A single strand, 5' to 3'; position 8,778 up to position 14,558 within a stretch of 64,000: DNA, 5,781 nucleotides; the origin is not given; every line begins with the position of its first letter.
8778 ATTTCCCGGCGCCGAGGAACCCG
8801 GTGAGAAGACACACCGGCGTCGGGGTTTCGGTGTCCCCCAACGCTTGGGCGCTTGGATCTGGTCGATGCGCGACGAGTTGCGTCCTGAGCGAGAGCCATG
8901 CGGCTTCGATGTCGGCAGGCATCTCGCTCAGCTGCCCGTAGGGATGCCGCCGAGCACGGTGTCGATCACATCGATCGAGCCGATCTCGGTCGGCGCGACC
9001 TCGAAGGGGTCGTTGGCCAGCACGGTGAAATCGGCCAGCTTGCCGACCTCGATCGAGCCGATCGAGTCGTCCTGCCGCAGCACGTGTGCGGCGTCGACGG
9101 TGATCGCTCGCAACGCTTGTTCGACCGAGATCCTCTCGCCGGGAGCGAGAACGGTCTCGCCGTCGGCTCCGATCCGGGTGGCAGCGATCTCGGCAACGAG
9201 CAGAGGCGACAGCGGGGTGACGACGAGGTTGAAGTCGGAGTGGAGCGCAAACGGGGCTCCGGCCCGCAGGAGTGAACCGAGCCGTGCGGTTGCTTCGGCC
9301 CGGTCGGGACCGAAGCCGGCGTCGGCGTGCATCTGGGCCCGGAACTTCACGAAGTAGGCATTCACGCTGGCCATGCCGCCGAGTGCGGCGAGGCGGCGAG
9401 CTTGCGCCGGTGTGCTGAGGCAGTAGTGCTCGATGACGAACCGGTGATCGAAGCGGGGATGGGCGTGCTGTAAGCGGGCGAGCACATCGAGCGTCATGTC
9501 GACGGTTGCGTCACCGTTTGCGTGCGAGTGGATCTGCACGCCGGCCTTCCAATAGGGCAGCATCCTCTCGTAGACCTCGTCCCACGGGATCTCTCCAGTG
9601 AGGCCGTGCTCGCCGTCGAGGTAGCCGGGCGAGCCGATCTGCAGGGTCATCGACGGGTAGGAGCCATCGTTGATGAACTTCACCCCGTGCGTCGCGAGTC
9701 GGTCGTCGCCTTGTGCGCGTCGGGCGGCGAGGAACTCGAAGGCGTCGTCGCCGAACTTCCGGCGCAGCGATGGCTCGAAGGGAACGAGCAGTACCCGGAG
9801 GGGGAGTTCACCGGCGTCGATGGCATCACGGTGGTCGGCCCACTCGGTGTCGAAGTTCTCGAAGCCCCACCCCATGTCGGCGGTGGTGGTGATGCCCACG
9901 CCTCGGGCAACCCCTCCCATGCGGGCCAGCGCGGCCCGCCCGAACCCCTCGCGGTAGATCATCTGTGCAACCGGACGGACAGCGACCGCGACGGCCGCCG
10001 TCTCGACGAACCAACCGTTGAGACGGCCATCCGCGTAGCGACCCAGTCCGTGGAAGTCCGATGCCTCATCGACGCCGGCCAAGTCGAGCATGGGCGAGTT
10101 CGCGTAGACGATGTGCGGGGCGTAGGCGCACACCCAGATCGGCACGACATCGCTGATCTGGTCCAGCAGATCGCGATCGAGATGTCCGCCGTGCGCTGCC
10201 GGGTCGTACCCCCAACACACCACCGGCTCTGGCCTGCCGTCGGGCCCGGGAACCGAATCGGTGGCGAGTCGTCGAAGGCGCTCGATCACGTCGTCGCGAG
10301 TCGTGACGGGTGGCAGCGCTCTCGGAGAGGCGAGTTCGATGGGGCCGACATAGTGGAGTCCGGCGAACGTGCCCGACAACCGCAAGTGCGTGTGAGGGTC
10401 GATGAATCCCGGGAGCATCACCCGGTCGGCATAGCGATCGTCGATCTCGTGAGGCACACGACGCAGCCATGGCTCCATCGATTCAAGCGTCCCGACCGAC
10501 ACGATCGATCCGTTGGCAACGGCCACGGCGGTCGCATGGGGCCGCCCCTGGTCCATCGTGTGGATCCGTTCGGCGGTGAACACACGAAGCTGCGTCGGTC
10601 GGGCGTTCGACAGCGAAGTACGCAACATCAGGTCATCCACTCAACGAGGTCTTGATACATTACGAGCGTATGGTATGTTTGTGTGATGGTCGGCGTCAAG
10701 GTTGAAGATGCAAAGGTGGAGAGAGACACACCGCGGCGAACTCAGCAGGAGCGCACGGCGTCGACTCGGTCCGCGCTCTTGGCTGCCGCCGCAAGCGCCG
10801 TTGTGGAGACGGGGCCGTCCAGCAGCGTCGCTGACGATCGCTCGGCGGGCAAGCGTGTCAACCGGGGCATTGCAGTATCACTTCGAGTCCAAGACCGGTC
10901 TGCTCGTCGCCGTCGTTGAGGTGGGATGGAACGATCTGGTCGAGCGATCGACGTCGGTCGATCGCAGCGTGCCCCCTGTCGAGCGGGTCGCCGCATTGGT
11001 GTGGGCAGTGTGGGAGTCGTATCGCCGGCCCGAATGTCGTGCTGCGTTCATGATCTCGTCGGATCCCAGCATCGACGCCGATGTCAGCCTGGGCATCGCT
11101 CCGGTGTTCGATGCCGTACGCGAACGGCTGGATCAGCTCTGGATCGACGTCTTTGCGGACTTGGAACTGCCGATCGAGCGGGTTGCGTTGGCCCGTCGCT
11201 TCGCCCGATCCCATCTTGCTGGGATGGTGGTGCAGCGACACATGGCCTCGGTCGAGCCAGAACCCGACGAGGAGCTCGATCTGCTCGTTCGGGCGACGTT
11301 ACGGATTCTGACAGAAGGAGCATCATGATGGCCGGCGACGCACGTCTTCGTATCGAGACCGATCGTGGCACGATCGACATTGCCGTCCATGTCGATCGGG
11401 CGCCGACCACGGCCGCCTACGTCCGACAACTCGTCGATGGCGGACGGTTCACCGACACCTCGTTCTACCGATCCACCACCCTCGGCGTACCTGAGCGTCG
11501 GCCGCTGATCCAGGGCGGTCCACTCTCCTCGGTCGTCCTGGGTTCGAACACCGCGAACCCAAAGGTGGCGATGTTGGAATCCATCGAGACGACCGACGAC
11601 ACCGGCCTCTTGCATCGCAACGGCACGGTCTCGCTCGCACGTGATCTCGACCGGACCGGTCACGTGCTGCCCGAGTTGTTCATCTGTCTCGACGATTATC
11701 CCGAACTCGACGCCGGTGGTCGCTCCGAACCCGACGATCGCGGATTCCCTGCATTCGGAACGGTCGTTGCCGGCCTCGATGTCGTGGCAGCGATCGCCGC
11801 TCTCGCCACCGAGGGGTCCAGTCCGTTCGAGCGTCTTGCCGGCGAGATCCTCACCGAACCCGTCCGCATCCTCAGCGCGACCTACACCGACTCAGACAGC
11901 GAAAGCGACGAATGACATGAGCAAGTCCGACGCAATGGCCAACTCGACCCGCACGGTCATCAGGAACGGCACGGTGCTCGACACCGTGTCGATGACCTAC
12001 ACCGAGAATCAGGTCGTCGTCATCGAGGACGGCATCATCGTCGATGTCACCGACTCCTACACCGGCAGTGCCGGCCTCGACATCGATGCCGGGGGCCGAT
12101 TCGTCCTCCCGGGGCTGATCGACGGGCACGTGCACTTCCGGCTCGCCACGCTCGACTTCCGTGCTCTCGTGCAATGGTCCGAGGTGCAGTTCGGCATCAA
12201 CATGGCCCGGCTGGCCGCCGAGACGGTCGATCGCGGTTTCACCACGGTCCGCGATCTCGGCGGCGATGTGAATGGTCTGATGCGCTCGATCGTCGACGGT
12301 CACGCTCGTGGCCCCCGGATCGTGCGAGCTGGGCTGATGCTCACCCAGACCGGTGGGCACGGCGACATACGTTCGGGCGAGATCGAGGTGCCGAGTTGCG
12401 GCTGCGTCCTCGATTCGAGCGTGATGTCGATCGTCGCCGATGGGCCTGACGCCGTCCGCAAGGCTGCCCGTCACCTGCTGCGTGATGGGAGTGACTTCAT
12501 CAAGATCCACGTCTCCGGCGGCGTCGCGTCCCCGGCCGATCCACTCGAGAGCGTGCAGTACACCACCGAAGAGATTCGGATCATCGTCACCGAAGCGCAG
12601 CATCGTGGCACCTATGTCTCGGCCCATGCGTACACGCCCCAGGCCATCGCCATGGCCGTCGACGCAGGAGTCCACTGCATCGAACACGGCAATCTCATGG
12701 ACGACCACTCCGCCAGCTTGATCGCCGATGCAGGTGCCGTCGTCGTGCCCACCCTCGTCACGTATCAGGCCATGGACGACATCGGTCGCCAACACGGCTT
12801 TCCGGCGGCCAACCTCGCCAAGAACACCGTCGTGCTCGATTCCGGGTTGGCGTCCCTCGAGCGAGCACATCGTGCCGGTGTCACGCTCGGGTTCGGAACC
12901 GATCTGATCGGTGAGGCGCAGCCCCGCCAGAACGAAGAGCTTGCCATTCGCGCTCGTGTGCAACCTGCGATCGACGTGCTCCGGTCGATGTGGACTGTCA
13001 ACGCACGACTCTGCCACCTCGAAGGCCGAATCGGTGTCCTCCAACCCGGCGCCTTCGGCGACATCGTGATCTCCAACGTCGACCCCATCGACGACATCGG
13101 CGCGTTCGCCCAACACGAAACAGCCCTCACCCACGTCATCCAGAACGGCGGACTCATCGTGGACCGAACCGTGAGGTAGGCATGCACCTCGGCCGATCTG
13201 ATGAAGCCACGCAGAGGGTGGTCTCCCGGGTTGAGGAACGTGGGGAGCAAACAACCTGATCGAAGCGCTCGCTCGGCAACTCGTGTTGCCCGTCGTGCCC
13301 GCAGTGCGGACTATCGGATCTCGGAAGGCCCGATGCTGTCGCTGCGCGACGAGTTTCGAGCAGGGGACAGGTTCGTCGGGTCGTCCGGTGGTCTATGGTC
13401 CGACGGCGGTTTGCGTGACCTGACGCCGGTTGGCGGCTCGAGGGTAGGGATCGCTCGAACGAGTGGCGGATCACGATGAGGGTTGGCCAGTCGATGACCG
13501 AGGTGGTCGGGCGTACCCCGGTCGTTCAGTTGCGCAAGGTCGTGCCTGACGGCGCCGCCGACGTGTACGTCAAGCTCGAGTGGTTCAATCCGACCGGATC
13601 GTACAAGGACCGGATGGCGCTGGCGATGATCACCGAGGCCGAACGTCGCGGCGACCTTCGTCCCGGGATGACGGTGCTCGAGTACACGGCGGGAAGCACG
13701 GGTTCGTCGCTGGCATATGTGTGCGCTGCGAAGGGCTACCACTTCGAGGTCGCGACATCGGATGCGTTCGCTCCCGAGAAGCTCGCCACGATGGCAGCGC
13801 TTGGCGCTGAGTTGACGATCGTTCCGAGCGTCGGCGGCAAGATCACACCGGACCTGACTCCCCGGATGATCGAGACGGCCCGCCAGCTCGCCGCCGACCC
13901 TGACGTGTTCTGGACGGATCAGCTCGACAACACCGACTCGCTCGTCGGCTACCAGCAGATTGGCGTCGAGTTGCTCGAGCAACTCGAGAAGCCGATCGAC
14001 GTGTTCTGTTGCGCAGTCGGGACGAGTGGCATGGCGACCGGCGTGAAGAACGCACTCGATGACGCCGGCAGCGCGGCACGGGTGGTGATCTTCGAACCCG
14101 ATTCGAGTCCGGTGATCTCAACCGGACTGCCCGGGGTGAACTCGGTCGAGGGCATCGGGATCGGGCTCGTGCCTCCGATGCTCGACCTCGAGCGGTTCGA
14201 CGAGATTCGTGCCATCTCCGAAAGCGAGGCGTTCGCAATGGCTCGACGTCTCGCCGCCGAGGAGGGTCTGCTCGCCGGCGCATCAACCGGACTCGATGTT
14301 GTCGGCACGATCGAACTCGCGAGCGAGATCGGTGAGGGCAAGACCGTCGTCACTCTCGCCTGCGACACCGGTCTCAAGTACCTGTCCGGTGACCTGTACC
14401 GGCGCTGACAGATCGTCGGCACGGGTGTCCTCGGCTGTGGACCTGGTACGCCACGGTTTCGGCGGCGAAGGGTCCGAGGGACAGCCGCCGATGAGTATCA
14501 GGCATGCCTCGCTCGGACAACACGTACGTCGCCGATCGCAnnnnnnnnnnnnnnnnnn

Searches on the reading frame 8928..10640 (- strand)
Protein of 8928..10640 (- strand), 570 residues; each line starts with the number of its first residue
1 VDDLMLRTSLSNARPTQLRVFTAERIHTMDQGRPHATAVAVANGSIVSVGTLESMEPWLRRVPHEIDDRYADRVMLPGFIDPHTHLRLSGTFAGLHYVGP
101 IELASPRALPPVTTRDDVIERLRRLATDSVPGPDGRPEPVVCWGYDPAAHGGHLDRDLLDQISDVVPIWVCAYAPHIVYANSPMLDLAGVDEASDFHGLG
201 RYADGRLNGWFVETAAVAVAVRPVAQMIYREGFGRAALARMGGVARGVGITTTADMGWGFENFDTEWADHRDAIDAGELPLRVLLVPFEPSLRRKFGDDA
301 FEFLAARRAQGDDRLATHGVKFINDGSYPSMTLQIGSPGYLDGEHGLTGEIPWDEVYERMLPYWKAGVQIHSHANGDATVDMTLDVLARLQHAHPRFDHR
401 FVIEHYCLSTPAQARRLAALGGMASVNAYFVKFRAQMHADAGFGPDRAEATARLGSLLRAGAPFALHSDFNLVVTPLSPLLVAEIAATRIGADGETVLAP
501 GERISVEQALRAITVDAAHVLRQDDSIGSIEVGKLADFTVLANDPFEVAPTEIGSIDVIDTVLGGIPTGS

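Call 66: search_protein_families(library=pfam, proteins=[window:8928-10640:-], max_evalue=0.001)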
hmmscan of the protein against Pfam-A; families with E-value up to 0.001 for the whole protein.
window:8928-10640:- (570 aa): 2 families
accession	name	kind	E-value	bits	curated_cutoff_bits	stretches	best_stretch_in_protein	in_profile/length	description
PF07969.17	Amidohydro_3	-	4e-60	205.1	29.7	1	72-565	7-468/472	Amidohydrolase family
PF01979.26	Amidohydro_1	-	5.6e-15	55.9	25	1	366-550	147-331/345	Amidohydrolase family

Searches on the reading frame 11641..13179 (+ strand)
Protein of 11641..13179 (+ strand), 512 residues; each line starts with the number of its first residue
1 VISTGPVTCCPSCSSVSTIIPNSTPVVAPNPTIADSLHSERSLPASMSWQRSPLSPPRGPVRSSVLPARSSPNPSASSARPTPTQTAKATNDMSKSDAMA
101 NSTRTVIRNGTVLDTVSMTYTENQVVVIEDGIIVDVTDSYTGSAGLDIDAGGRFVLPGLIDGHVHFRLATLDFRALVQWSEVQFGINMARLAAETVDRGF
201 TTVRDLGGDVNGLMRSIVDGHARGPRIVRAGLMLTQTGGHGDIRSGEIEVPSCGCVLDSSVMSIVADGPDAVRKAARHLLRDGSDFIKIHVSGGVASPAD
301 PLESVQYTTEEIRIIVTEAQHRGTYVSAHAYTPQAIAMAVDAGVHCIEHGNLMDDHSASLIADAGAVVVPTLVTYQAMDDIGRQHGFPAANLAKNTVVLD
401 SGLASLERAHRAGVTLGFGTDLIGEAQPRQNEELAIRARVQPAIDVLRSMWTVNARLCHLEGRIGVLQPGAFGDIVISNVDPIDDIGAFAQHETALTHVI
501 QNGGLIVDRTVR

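Call 66: search_protein_families(library=pfam, proteins=[window:11641-13179:+], max_evalue=0.001)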
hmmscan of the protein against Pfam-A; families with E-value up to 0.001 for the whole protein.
window:11641-13179:+ (512 aa): 2 families
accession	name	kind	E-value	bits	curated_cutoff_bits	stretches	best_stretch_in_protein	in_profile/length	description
PF01979.26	Amidohydro_1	-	7.1e-35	121.3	25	1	154-486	1-326/345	Amidohydrolase family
PF07969.17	Amidohydro_3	-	3.4e-11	43.7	29.7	2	285-503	235-468/472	Amidohydrolase family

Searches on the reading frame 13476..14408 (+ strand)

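Call 7: search_protein_families(library=pfam, proteins=[window:13476-14408:+], max_evalue=0.01)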
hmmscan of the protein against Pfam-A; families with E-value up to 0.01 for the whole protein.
window:13476-14408:+ (310 aa): 1 family
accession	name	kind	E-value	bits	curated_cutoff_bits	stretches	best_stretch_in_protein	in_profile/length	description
PF00291.31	PALP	-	1.9e-64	218.3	35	1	8-297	2-295/295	Pyridoxal-phosphate dependent enzyme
